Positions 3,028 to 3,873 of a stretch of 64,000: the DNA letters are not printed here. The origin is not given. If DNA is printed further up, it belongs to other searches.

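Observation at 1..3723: Giant type IV pilin (at least 1241 aa) carrying a long Ig-like repeat stalk, missed by the ORF track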

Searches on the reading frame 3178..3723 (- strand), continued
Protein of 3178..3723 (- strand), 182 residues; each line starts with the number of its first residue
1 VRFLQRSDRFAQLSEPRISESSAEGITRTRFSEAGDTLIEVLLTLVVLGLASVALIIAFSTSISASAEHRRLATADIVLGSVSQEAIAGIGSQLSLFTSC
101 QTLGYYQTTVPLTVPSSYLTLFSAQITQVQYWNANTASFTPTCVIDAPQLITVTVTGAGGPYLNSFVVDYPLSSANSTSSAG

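Call 56: search_protein_representatives(alignment_id=A5)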
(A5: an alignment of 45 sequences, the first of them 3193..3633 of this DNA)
Query: 45 sequences, 263 profile positions. Proteins with E-value up to 0.001 (for the whole library): 5497; up to 1e-10: 2541; up to 1e-30: 617. The best 150 are listed.
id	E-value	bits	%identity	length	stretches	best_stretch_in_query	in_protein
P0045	9.3e-238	802.5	-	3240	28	15-257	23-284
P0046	8.8e-223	753.4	-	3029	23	165-262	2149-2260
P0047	1.2e-184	628.3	-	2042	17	7-262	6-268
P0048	1.6e-174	595.2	-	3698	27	167-262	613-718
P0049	4.3e-165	564.3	-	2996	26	170-260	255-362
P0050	4.3e-157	538.1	-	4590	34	170-261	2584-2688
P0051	5.9e-155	531.1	-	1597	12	1-254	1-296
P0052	1.9e-149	513.0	-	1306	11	8-262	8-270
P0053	3.8e-141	485.8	-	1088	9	11-257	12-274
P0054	2.2e-125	434.1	-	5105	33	157-247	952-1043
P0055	5.7e-125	432.8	-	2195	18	169-257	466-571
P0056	6.0e-119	413.0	-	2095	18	171-262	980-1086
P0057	2.1e-116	404.7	-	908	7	10-262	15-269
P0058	1.4e-113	395.5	-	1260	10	17-259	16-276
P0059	9.0e-111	386.2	-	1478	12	6-254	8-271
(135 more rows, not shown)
